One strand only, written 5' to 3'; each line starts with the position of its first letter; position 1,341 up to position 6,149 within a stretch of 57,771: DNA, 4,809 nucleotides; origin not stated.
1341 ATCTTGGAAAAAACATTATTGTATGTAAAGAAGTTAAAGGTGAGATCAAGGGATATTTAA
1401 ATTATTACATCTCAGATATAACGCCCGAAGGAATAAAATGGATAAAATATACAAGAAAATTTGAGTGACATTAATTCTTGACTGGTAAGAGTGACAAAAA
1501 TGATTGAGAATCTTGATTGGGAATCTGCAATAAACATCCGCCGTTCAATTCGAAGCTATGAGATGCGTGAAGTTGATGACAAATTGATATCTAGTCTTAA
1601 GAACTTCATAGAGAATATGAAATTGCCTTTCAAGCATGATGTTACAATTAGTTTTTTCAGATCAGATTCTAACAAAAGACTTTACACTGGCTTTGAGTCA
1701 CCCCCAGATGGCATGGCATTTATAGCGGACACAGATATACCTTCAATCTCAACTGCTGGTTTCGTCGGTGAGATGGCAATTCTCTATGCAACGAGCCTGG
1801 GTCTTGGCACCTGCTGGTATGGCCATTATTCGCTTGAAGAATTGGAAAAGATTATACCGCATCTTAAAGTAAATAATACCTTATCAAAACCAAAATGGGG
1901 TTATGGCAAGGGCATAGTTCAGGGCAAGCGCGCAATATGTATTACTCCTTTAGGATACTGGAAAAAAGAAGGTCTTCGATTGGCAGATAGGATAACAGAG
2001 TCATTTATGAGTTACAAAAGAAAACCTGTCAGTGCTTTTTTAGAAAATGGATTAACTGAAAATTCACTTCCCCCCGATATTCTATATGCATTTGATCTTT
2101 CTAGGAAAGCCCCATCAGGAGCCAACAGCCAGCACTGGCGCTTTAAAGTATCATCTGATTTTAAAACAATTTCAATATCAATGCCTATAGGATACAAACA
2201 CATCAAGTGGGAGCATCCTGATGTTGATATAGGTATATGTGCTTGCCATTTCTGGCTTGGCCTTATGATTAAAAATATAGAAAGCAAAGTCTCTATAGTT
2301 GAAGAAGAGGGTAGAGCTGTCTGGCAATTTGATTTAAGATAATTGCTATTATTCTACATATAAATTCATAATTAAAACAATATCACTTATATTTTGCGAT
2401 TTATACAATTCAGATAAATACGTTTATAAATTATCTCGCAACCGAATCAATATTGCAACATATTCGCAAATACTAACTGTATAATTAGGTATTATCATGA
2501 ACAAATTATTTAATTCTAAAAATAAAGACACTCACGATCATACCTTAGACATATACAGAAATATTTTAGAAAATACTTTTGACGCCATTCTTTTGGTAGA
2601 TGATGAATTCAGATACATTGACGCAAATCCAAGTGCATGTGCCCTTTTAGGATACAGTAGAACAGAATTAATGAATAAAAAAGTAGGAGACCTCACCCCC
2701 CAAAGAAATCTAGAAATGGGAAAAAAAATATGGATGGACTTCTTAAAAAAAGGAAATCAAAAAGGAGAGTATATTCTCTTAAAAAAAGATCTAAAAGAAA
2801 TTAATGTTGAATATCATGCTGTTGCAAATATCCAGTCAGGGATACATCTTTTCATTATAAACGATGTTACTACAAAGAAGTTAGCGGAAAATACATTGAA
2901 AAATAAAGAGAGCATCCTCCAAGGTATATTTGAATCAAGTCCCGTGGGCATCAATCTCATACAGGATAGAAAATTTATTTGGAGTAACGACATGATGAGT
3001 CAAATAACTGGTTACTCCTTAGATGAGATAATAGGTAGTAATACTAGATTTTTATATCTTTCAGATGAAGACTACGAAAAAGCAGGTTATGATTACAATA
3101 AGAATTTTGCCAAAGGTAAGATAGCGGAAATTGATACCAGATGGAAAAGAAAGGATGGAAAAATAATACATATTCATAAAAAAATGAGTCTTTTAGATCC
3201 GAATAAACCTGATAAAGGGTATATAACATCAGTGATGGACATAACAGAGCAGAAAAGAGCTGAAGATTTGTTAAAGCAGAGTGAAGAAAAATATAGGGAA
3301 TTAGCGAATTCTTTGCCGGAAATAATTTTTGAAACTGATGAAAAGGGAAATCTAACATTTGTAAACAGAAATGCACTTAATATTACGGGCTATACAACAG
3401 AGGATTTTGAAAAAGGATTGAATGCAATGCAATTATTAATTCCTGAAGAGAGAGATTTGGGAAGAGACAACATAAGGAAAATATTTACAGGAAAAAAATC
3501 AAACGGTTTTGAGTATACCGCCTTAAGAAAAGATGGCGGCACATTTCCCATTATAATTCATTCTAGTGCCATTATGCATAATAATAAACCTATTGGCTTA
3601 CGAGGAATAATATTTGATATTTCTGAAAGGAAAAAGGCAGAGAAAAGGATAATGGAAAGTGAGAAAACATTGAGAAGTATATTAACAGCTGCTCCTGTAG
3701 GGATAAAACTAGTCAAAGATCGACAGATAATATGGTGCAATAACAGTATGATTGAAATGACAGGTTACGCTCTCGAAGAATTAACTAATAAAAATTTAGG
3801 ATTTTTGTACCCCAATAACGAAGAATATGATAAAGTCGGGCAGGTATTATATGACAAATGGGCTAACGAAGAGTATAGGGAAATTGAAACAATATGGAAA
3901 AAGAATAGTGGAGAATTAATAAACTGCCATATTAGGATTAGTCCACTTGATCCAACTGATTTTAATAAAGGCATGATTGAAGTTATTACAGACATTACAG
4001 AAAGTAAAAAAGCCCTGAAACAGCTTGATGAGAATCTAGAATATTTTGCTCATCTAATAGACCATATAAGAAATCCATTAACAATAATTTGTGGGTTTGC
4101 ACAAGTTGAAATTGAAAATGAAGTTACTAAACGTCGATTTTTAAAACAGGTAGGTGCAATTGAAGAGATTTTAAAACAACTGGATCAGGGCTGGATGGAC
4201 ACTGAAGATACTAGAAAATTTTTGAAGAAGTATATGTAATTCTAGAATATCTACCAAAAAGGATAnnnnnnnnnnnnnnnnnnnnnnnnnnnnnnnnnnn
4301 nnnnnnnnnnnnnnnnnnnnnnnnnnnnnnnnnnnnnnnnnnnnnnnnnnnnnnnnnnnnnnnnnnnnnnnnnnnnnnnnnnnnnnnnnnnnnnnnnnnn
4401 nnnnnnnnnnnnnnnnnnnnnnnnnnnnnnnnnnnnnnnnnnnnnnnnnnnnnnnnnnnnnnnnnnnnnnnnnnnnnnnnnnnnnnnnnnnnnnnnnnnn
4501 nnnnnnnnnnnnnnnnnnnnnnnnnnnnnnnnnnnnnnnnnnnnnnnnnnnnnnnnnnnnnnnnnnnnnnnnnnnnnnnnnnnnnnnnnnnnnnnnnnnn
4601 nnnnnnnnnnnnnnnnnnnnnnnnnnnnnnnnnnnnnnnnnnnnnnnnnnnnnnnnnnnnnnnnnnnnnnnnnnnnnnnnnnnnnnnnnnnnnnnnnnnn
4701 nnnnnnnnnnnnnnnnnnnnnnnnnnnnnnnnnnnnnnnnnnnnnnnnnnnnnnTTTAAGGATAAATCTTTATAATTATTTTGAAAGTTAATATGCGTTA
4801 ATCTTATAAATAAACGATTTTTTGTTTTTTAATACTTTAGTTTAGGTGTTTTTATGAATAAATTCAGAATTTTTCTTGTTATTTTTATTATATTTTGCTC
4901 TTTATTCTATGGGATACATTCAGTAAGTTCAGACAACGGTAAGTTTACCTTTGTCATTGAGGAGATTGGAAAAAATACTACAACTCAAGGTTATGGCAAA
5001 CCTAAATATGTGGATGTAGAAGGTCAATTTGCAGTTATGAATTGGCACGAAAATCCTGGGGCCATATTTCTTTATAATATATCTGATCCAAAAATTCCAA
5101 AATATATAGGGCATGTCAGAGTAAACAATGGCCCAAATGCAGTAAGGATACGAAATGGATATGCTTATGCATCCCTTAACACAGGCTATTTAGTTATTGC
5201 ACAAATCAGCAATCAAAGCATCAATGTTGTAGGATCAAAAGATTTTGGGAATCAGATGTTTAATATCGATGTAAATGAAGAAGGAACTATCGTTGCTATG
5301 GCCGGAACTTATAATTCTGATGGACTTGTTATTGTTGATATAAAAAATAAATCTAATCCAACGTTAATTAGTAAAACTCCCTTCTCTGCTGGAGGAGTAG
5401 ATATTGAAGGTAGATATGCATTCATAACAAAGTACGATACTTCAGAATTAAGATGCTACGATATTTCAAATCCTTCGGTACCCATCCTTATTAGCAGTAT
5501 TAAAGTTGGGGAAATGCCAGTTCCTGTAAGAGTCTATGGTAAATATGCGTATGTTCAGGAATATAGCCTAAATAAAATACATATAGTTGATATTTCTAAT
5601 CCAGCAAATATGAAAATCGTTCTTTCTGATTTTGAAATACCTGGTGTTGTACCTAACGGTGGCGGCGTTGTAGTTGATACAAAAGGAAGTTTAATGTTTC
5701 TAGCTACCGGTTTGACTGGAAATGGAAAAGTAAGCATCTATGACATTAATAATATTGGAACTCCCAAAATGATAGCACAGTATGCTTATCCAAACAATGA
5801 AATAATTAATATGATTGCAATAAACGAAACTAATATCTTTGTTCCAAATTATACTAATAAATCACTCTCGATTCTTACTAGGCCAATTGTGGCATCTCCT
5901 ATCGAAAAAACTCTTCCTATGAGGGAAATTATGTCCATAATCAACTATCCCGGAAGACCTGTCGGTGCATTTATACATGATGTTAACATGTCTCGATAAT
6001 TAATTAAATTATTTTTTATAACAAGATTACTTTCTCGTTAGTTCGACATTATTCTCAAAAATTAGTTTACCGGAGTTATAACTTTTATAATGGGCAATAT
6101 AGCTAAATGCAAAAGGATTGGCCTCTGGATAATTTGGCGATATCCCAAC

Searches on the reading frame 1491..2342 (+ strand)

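Call 47: search_protein_families(library=pfam, proteins=[window:1491-2342:+], max_evalue=0.0001)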
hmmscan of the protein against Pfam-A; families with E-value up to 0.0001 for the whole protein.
window:1491-2342:+ (283 aa): 2 families
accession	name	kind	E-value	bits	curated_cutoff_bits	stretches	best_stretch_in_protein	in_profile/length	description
PF14512.11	TM1586_NiRdase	-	4.5e-30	105.3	27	1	10-257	2-214/215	Putative TM nitroreductase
PF00881.29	Nitroreductase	-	3.9e-10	40.6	23.5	0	88-121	118-151/167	Nitroreductase family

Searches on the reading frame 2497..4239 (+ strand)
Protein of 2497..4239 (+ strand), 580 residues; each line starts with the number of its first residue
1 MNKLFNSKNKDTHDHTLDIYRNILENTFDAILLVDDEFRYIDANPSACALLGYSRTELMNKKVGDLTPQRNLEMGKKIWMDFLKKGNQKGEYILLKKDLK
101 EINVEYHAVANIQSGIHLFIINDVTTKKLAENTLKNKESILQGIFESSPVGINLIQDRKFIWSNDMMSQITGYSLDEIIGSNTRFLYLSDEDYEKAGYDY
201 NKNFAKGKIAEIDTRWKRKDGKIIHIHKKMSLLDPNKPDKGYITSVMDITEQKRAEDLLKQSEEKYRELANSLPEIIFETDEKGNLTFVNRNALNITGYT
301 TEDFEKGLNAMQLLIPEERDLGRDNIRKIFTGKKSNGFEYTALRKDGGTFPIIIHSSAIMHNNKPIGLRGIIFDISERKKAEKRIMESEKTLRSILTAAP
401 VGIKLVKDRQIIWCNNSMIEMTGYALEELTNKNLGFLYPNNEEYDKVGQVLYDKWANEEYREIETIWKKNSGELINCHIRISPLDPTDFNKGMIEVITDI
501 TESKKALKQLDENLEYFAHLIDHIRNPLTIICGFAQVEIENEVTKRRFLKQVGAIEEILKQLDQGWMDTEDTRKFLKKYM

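Call 47: search_protein_families(library=pfam, proteins=[window:2497-4239:+], max_evalue=0.0001)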
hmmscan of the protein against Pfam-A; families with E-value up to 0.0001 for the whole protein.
window:2497-4239:+ (580 aa): 7 families
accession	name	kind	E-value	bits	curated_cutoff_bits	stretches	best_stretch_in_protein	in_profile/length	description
PF13426.13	PAS_9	-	3.1e-47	159.6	27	4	274-377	1-103/103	PAS domain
PF00989.32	PAS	-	3.5e-38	130.5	22.6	3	264-373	1-111/113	PAS fold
PF13188.13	PAS_8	-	1.8e-30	104.2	21.8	3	20-74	3-54/65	PAS domain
PF08447.18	PAS_3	-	8e-29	100.2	25.6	2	287-372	2-89/89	PAS fold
PF08448.16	PAS_4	-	2.5e-19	70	23.1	1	24-70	1-47/110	PAS fold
PF12860.13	PAS_7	-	7.9e-08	32.9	27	0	215-256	79-114/115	PAS fold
PF18212.7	ZNRF_3_ecto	-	2.8e-05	24.5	26.2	0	367-394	49-76/105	ZNRF-3 Ectodomain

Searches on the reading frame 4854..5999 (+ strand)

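Call 47: search_protein_families(library=pfam, proteins=[window:4854-5999:+], max_evalue=0.0001)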
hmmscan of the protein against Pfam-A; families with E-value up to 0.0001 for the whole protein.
window:4854-5999:+ (381 aa): 3 families
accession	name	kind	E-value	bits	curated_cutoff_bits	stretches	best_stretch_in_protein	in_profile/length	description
PF08309.17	LVIVD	-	2.3e-18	65.7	20.2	1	225-257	7-38/42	LVIVD repeat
PF09826.15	Beta_propel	-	1.5e-07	31.1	22.4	0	110-234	29-127/495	Beta propeller domain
PF05694.17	SBP56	-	2.3e-06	27.1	34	0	182-220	311-349/453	56kDa selenium binding protein (SBP56)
